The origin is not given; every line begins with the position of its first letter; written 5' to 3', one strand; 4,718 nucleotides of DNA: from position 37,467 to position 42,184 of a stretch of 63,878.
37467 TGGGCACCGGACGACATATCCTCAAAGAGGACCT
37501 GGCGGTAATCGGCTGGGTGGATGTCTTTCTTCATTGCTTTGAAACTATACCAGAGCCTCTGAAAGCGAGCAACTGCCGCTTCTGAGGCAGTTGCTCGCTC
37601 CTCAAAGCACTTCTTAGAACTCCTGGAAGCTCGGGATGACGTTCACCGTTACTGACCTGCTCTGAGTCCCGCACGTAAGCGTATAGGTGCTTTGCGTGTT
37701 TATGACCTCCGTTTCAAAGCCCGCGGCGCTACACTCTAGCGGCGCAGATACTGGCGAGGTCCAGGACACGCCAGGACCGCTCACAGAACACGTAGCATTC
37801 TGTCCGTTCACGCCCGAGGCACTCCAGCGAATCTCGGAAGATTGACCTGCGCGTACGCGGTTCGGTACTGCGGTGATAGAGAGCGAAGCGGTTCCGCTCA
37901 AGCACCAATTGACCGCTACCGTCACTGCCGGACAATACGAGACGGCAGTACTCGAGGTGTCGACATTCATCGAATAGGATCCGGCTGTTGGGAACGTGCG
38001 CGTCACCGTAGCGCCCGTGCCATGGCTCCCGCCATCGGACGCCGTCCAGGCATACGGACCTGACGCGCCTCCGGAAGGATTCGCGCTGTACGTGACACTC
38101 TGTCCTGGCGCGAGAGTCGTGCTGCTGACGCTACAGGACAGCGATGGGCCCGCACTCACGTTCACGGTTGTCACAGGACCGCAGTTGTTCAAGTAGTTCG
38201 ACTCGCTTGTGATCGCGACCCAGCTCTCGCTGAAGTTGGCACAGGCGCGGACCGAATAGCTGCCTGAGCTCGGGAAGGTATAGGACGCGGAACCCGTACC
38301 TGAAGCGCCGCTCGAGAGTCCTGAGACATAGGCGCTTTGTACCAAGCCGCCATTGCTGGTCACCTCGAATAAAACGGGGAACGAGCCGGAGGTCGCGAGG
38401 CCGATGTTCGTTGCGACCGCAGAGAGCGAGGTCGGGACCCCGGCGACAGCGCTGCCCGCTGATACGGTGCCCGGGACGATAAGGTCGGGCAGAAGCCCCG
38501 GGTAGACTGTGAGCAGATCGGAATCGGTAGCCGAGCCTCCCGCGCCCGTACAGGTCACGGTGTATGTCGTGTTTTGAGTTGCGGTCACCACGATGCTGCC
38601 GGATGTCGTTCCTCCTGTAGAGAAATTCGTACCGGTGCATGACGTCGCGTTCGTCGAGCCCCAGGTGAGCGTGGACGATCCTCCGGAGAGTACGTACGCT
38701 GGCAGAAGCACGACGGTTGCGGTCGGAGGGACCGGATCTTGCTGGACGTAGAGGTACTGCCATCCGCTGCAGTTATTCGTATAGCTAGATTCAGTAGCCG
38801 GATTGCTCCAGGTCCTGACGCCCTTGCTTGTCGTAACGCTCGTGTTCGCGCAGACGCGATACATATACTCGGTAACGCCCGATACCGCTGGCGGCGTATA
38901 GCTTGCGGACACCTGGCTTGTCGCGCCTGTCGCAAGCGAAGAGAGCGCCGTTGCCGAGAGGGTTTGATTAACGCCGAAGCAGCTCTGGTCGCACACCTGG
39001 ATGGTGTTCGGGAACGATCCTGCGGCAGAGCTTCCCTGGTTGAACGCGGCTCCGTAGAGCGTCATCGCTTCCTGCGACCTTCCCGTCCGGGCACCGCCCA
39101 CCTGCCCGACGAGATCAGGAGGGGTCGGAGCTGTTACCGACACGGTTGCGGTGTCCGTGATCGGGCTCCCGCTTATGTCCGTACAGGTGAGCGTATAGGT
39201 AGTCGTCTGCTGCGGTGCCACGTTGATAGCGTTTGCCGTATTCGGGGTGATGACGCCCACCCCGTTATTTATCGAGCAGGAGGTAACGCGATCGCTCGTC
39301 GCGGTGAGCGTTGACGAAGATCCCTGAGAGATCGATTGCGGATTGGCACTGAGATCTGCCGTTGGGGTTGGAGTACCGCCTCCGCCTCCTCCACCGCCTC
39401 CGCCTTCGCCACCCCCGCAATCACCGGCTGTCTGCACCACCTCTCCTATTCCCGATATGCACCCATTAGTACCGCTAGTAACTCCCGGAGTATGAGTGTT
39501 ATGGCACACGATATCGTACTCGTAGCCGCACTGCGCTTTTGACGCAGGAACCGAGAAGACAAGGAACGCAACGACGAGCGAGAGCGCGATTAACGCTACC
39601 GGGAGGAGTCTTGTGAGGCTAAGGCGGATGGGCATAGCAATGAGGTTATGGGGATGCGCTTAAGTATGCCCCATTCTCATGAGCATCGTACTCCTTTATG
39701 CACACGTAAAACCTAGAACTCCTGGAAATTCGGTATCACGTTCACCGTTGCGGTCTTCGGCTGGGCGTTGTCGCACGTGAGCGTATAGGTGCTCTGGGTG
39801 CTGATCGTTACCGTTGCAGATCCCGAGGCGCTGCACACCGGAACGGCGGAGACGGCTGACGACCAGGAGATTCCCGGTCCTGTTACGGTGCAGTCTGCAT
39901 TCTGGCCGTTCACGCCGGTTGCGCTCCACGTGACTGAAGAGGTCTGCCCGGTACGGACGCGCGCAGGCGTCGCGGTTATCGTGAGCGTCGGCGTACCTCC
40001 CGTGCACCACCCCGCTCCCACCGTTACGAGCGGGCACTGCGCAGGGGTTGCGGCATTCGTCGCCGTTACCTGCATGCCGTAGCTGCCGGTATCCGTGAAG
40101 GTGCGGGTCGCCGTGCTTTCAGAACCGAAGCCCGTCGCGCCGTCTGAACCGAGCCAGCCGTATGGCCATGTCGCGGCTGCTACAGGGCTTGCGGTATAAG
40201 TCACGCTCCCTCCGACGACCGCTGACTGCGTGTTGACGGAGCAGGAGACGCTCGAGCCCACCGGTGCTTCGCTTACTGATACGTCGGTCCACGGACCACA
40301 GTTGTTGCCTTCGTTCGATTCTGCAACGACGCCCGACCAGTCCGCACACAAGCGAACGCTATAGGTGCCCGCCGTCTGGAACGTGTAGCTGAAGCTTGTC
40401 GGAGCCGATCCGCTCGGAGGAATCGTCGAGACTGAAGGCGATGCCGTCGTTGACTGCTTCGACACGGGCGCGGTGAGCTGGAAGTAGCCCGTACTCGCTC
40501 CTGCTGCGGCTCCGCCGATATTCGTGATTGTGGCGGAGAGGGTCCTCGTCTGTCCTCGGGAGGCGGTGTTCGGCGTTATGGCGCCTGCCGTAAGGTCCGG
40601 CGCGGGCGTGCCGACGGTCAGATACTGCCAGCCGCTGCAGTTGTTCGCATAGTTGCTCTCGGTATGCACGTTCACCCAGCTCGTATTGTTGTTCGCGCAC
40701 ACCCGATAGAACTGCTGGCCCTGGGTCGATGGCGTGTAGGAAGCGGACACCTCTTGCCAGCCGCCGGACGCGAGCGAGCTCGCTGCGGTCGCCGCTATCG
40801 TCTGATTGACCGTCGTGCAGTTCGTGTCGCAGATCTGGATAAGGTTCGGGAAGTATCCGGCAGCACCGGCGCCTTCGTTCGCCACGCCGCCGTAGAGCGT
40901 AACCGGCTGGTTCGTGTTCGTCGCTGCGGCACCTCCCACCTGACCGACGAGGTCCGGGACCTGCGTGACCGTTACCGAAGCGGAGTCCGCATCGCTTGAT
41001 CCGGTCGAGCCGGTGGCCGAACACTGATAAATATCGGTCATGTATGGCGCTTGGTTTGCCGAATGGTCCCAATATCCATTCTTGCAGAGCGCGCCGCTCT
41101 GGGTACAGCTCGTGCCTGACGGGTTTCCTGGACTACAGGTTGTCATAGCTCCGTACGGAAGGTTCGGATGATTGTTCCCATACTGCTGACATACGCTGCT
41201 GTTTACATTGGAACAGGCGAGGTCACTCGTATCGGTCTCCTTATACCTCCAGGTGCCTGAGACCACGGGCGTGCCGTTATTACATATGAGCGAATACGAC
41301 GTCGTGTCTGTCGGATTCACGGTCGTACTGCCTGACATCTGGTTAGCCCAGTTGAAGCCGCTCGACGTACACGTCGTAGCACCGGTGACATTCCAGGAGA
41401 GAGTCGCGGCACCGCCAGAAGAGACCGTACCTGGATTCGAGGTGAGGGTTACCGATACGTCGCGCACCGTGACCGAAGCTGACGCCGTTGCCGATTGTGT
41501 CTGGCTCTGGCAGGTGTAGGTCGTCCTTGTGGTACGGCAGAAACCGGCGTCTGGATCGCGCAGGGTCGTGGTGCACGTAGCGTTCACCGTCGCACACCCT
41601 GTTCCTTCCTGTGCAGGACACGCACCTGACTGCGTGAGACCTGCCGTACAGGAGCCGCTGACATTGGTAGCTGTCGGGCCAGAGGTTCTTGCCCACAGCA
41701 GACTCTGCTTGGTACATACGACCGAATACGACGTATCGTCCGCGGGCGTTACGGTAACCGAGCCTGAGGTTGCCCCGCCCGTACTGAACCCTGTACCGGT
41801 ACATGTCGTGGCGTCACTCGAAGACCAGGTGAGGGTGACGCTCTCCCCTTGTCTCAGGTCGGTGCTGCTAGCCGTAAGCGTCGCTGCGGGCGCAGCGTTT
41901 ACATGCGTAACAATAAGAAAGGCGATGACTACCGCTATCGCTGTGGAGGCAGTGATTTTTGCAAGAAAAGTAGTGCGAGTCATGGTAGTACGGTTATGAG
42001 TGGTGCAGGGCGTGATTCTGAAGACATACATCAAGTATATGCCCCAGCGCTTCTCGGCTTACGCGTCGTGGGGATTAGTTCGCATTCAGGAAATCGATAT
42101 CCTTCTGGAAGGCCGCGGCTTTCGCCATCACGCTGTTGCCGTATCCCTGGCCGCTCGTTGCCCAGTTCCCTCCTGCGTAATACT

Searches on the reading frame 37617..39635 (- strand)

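Call 50: search_protein_families(library=pfam, proteins=[window:37617-39635:-], max_evalue=0.0001)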
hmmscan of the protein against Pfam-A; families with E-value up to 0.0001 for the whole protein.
window:37617-39635:- (673 aa): 2 families
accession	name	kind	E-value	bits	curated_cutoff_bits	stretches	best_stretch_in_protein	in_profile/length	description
PF07705.17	CARDB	-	2.2e-12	47.5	22.7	1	383-470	2-87/101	CARDB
PF18911.6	PKD_4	-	8e-05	23.1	27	1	503-559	9-67/85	PKD domain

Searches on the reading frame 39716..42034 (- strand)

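Call 50: search_protein_families(library=pfam, proteins=[window:39716-42034:-], max_evalue=0.0001)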
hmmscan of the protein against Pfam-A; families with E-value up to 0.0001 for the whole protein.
window:39716-42034:- (773 aa): 2 families
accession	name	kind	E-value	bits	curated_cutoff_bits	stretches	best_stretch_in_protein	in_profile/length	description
PF07705.17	CARDB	-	9.6e-17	61.5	22.7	1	479-579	2-98/101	CARDB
PF18911.6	PKD_4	-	2e-07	31.4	27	0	608-662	17-72/85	PKD domain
